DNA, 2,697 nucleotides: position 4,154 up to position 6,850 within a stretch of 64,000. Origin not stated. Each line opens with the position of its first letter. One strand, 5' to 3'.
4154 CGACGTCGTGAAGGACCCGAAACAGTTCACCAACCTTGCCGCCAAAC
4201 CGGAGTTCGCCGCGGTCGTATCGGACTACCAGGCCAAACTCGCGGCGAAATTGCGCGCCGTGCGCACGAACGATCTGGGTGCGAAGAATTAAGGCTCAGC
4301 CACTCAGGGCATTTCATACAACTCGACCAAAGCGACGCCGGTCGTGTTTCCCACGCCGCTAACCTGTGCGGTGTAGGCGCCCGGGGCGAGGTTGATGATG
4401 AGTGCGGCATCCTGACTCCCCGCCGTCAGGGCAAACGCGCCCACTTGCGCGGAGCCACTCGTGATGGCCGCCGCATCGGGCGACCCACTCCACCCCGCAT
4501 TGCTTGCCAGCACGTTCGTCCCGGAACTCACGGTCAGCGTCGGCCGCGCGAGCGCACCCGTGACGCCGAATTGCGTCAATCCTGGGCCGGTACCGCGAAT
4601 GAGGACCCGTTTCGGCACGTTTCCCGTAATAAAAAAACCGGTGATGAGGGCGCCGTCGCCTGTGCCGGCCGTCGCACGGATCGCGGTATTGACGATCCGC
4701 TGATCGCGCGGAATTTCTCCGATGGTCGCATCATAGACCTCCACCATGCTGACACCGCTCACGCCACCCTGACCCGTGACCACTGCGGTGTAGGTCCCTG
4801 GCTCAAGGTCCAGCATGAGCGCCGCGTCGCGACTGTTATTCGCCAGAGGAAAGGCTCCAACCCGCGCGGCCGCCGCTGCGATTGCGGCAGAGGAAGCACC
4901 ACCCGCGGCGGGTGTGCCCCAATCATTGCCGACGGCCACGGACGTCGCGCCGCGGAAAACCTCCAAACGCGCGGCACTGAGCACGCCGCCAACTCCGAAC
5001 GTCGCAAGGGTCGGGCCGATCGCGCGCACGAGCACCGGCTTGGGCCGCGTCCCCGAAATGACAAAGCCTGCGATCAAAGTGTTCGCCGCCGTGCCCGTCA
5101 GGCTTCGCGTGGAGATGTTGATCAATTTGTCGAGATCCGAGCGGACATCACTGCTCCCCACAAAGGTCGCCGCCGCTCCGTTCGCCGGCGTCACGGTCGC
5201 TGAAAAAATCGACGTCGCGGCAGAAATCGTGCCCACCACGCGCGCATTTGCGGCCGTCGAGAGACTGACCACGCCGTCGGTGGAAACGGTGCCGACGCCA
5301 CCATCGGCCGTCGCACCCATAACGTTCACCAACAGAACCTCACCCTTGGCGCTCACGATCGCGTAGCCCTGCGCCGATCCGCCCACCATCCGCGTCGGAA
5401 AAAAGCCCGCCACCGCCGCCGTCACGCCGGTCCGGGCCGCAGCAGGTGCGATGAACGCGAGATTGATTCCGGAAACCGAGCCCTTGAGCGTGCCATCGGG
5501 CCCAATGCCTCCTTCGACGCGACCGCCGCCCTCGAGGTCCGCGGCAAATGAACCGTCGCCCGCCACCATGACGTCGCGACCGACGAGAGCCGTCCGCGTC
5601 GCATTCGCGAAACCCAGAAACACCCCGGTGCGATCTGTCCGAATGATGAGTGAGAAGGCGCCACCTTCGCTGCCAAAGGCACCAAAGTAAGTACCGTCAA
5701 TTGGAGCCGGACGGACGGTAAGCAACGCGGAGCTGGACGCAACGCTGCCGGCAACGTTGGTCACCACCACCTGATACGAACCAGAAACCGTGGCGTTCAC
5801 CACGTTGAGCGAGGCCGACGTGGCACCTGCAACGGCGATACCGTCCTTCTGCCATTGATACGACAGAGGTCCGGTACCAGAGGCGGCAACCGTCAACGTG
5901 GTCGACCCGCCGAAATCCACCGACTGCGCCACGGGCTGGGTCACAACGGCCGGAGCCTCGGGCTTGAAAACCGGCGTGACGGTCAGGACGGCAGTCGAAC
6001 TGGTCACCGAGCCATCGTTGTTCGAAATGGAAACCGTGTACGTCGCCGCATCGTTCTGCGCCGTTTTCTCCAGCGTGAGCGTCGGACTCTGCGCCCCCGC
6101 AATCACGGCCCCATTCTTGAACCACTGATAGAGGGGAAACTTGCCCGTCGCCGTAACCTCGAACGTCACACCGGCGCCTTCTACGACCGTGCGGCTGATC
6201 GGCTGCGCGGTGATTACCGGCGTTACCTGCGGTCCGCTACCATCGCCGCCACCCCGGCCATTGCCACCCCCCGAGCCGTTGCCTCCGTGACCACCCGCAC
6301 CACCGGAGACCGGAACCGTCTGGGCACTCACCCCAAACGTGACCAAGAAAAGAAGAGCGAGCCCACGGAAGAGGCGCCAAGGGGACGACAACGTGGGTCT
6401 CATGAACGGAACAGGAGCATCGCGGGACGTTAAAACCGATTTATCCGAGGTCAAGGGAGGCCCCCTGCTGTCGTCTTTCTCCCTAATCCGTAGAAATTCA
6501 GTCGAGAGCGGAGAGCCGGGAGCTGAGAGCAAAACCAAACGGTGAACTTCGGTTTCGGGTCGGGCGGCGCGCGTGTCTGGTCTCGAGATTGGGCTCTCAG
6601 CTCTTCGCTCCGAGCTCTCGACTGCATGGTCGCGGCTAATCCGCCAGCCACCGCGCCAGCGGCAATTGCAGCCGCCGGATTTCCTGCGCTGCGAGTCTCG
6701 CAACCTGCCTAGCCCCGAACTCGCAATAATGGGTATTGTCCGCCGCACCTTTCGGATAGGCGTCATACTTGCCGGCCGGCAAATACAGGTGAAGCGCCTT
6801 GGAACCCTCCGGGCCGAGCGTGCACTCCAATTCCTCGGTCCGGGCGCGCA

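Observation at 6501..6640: Second dispersed repeat (R1, ~50 bp) forms a long imperfect hairpin between the CE12-like esterase stop and the Ig-like protein gene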

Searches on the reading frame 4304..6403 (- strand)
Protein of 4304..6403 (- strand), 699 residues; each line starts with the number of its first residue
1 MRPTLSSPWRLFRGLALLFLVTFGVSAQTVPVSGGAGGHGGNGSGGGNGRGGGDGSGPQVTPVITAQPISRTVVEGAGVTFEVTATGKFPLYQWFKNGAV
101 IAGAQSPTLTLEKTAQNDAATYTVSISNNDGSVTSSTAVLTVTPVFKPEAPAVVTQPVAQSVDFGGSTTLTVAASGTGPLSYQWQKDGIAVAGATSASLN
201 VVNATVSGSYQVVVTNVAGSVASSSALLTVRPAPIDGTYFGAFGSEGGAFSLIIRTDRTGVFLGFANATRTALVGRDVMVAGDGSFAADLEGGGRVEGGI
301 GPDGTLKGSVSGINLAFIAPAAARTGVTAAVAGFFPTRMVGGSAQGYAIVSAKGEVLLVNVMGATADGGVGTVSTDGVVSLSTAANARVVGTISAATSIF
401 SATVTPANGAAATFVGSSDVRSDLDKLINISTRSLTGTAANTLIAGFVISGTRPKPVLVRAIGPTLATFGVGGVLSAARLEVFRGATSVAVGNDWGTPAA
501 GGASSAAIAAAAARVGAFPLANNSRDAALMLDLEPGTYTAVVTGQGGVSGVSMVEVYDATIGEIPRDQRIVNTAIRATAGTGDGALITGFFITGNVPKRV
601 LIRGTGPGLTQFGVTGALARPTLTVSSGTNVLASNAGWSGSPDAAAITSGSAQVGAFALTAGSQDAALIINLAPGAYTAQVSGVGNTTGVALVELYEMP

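Call 10: search_protein_families(library=pfam, proteins=[window:4304-6403:-])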
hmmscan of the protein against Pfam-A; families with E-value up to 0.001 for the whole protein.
window:4304-6403:- (699 aa): 3 families
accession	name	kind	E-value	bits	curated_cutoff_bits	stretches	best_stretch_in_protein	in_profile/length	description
PF13927.12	Ig_3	-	3.3e-17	63.2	30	2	62-128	2-78/78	Immunoglobulin domain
PF07679.22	I-set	-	3.2e-12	46.8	23.7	1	62-138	1-87/90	Immunoglobulin I-set domain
PF13895.12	Ig_2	-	9.7e-10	39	27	0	156-230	5-79/79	Immunoglobulin domain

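Call 20: find_encoding_contigs(protein=window:4304-6403:-, flank=3000, max_places=10)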
Protein window:4304-6403:- (699 aa): 5 contigs read that carry it; 3 places shown.
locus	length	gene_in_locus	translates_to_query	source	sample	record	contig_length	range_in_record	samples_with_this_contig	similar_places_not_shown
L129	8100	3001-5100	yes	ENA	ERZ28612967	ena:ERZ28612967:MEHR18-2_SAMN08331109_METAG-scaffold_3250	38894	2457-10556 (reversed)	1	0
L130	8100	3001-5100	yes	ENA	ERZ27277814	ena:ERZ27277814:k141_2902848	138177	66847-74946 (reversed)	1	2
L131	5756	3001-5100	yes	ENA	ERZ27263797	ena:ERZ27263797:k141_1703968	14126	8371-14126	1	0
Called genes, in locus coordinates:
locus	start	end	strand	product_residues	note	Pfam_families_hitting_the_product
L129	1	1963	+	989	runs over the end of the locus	PF23500:DUF7133, PF00034:Cytochrom_C, PF13442:Cytochrome_CBB3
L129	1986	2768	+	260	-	PF00657:Lipase_GDSL, PF13472:Lipase_GDSL_2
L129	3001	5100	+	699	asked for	PF07679:I-set (weak), PF13895:Ig_2 (faint), PF13927:Ig_3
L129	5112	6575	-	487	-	PF00884:Sulfatase, PF01663:Phosphodiest (faint), PF16347:SGSH_C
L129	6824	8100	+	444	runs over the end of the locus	PF04230:PS_pyruv_trans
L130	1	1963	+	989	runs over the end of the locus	PF23500:DUF7133, PF00034:Cytochrom_C, PF13442:Cytochrome_CBB3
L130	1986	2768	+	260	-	PF00657:Lipase_GDSL, PF13472:Lipase_GDSL_2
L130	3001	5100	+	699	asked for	PF07679:I-set (weak), PF13895:Ig_2 (faint), PF13927:Ig_3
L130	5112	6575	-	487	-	PF00884:Sulfatase, PF01663:Phosphodiest (faint), PF16347:SGSH_C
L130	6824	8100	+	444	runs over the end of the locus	PF04230:PS_pyruv_trans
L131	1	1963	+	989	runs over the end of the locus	PF23500:DUF7133, PF00034:Cytochrom_C, PF13442:Cytochrome_CBB3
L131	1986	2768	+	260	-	PF00657:Lipase_GDSL, PF13472:Lipase_GDSL_2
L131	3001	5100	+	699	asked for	PF07679:I-set (weak), PF13895:Ig_2 (faint), PF13927:Ig_3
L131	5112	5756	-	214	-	?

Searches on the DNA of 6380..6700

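Call 68: search_rna_families(source=window, start=6380, end=6700, threshold=evalue, max_evalue=10)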
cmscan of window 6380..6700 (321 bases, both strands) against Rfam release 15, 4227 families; matches with E-value up to 10: 2.
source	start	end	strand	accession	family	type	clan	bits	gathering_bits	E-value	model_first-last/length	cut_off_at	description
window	6499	6624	+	RF04173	MIR847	Gene; miRNA;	-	15.7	184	0.75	1-164/164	no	MIR847 microRNA precursor family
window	6499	6624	-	RF04173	MIR847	Gene; miRNA;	-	13.2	184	3.4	1-164/164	no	MIR847 microRNA precursor family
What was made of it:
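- On Any curated RNA family (Rfam 15): The only hit at a permissive E-value was a plant miRNA-precursor model at 15.7 bits against a gathering score of 184 (call 68).
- Tried and rejected: The permissive search on 6380-6700 found nothing meaningful (call 68).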
